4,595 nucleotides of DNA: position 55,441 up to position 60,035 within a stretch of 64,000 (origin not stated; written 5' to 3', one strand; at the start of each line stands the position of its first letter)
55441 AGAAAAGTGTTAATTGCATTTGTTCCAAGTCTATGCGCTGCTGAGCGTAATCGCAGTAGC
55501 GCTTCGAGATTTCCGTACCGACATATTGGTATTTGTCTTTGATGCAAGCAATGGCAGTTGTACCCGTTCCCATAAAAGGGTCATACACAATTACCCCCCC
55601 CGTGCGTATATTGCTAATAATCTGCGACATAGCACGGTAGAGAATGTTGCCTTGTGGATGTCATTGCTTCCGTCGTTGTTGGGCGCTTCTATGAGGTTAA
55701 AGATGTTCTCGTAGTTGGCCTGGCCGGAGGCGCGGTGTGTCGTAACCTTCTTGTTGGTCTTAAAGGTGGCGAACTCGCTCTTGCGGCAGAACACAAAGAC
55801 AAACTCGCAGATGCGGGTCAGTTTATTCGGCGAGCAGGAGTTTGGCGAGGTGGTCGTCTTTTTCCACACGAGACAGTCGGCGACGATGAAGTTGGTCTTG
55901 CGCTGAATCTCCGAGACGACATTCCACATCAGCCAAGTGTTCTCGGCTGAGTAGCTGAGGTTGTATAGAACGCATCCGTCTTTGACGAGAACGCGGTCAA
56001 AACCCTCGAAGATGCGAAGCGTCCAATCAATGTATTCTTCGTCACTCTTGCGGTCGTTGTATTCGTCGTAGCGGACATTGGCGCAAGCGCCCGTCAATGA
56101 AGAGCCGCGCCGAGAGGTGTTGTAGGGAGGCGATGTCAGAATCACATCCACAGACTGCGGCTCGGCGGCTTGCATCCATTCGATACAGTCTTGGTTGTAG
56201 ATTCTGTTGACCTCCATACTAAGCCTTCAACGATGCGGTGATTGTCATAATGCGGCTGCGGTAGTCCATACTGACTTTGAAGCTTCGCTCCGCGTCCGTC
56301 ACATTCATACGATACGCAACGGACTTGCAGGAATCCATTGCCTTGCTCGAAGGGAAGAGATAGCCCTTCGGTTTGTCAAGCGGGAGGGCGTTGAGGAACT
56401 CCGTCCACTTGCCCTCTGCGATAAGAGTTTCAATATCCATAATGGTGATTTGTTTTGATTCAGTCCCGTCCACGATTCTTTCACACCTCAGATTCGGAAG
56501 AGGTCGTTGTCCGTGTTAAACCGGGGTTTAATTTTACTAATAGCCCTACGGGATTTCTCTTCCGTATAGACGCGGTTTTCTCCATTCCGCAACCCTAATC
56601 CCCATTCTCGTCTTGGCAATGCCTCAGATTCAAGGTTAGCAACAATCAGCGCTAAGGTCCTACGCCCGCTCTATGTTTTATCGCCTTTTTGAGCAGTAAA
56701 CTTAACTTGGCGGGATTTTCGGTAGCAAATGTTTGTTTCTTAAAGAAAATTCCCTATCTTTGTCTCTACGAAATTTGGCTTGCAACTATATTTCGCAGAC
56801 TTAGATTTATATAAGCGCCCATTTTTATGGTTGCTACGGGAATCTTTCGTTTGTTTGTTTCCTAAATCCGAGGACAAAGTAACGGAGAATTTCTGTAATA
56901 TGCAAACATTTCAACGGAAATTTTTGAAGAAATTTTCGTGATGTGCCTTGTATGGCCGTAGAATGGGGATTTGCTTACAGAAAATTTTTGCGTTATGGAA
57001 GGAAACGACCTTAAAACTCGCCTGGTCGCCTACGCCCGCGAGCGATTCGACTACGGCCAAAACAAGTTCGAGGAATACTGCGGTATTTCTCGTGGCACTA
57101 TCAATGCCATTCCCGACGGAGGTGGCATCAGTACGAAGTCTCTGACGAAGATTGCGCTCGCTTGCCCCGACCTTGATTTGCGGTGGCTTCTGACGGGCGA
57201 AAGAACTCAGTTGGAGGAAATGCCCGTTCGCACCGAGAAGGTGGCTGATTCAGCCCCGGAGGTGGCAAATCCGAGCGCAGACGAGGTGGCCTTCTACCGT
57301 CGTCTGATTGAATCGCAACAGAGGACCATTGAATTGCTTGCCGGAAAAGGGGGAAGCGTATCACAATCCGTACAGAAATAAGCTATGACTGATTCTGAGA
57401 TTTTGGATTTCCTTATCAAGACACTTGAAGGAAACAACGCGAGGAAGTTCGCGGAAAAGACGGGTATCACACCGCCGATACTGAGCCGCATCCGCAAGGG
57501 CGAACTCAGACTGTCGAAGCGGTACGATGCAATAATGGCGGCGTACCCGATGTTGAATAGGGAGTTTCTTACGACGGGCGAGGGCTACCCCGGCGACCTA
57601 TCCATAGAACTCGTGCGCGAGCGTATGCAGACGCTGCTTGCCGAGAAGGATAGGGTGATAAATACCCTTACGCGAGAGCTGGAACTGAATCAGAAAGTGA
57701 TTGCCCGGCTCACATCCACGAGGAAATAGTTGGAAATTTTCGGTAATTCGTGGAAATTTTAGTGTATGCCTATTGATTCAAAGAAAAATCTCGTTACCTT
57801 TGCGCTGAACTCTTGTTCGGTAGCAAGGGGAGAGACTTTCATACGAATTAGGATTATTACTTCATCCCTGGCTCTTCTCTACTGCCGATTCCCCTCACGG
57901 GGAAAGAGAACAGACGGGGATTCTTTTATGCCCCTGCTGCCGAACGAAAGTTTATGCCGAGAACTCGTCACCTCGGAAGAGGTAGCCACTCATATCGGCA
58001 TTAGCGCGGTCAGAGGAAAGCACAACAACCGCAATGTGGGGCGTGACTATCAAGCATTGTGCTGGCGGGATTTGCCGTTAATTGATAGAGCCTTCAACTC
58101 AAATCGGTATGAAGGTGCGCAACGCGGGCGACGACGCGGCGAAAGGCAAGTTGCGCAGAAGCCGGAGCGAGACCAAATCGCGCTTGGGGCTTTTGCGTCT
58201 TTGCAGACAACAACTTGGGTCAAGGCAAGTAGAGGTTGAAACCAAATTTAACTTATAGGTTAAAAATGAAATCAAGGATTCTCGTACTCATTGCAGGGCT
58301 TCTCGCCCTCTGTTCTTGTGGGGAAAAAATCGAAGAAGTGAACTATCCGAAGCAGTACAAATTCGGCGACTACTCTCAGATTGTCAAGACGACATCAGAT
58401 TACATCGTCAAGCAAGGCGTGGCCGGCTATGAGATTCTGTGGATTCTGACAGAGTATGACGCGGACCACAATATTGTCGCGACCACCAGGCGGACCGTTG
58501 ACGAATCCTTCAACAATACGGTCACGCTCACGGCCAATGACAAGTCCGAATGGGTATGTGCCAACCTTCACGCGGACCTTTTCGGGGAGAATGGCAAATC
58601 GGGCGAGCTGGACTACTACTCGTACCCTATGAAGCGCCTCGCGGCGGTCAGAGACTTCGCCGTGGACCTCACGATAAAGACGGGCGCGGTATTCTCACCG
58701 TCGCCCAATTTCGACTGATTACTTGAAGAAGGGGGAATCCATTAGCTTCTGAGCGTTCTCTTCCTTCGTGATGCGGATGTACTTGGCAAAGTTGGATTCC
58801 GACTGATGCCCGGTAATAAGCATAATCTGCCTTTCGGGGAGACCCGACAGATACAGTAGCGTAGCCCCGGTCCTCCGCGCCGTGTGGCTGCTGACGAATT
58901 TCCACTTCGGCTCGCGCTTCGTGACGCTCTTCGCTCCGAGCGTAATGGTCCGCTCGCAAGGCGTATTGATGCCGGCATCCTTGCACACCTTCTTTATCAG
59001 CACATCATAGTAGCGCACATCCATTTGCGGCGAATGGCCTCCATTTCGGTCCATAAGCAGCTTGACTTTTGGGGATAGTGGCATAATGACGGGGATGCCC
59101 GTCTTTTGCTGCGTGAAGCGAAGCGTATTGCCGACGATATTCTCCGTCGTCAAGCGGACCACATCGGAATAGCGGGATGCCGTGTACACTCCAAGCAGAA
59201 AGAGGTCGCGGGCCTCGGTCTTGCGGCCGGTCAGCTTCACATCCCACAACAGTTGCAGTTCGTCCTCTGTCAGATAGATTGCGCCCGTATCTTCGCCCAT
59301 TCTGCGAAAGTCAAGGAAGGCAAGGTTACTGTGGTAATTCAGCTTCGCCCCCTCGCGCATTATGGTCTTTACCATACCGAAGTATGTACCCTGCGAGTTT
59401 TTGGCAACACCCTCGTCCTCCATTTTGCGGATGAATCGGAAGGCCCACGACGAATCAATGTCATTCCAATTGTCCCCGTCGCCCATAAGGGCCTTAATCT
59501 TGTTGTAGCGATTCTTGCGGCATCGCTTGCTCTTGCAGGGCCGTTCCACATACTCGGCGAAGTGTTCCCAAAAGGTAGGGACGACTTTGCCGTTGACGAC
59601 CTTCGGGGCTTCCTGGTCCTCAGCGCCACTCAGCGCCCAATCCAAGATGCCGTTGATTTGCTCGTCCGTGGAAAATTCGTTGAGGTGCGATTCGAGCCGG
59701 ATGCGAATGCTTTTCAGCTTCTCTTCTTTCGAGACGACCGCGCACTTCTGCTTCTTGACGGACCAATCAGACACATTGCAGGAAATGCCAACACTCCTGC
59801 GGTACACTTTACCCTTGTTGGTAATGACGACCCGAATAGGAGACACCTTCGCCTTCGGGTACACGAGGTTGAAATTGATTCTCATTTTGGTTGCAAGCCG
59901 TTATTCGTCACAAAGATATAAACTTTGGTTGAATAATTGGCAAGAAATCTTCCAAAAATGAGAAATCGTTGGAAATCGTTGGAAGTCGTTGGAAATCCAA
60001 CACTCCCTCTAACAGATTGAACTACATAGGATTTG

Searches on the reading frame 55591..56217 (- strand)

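Call 97: search_protein_families(library=ncbifam, max_evalue=0.001, proteins=[window:55591-56217:-])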
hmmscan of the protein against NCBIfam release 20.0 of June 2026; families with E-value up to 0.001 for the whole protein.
window:55591-56217:- (208 aa): 2 families
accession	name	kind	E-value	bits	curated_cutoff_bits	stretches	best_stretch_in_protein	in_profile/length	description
NF050803.1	DnaMtaseCcrMCaul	equivalog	5.4e-11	42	830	1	2-151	2-145/350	adenine-specific DNA-methyltransferase CcrM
NF008572.0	PRK11524.1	equivalog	2.8e-07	29.9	292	1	4-120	15-112/294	adenine-specific DNA-methyltransferase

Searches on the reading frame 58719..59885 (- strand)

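Call 97: search_protein_families(library=ncbifam, max_evalue=0.001, proteins=[window:58719-59885:-])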
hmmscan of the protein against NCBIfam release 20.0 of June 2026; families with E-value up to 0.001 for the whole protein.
window:58719-59885:- (388 aa): 1 family
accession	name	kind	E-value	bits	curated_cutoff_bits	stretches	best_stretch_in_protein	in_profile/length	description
NF040815.2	recomb_XerA_Arch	equivalog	0.00012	21.8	220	0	287-376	190-258/263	site-specific tyrosine recombinase/integron integrase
